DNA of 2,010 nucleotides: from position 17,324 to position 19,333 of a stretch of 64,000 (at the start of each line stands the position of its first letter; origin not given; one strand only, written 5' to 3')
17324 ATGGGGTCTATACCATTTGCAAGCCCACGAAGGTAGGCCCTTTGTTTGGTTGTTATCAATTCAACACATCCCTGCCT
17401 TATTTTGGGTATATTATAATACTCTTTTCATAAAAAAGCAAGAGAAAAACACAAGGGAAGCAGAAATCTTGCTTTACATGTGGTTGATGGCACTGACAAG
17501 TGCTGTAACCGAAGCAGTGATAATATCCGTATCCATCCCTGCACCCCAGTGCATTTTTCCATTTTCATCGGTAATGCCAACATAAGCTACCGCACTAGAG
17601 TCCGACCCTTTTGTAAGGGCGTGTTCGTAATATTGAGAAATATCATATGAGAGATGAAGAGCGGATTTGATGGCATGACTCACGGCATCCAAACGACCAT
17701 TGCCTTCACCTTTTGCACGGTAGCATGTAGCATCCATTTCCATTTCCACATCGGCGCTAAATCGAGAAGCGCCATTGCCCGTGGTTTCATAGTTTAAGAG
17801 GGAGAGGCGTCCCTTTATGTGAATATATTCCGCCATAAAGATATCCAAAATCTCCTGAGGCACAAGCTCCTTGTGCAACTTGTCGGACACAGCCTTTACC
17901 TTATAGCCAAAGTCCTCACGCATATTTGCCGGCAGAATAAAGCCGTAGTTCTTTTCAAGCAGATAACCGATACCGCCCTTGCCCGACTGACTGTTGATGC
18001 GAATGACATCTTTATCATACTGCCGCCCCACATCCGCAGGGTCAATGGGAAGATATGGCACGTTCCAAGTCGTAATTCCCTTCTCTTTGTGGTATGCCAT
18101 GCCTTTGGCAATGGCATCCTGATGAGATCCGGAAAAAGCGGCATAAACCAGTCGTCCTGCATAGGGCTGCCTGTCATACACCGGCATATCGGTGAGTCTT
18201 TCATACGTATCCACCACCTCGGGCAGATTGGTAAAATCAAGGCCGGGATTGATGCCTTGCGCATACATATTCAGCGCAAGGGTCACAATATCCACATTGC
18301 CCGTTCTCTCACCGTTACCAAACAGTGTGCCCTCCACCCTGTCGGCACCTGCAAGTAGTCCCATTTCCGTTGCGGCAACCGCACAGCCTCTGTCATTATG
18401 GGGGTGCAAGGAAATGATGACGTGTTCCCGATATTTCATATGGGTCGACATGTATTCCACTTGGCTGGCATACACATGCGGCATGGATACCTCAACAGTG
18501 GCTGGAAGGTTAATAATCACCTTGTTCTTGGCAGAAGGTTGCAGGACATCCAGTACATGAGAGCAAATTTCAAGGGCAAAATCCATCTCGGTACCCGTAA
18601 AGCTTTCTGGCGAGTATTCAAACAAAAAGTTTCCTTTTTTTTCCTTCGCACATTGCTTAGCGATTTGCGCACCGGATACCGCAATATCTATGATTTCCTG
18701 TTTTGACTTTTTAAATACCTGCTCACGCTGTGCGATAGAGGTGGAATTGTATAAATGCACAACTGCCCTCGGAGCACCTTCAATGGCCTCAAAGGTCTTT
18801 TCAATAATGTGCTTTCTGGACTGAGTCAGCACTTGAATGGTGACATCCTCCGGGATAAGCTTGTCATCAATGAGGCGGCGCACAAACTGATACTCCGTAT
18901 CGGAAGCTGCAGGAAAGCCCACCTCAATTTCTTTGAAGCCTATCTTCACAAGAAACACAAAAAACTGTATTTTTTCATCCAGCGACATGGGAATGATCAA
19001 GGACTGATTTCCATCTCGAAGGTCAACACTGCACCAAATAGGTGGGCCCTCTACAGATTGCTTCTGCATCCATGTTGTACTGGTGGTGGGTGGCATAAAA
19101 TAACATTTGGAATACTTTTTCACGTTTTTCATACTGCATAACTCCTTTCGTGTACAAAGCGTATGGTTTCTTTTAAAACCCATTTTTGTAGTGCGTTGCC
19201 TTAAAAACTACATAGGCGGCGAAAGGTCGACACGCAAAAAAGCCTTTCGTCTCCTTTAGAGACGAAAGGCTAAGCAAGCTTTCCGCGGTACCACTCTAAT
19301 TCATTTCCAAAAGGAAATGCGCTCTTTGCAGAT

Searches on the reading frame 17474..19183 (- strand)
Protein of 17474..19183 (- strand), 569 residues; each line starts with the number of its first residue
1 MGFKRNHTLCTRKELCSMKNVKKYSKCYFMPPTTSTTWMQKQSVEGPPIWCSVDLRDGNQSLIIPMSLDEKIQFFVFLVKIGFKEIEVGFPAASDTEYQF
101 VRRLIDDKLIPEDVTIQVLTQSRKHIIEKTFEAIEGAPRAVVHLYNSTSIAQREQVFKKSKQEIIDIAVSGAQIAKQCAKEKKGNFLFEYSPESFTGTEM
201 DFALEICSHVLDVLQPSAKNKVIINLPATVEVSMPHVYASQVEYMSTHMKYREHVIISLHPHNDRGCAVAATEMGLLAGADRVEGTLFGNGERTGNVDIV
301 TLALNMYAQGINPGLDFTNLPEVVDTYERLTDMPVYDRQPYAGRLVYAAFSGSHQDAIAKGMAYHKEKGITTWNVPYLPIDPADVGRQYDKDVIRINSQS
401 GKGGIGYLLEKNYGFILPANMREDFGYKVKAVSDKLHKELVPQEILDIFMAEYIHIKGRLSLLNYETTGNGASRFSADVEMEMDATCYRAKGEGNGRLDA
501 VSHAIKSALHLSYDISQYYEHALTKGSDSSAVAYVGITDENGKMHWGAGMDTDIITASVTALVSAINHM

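Call 71: search_protein_families(library=pfam, proteins=[window:17474-19183:-], max_evalue=0.00001)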
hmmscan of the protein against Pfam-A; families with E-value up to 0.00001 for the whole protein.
window:17474-19183:- (569 aa): 3 families
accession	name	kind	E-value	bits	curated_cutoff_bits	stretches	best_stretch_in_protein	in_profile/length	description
PF00682.25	HMGL-like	-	2e-72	244.1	29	1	49-324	3-257/260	HMGL-like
PF22615.1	IPMS_D2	-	5.9e-32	110.2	27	1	345-410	2-66/66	Alpha-isopropylmalate synthase, post-catalytic domain-like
PF08502.15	LeuA_dimer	-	9.1e-26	90.7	24.9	1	440-568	2-129/131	LeuA allosteric (dimerisation) domain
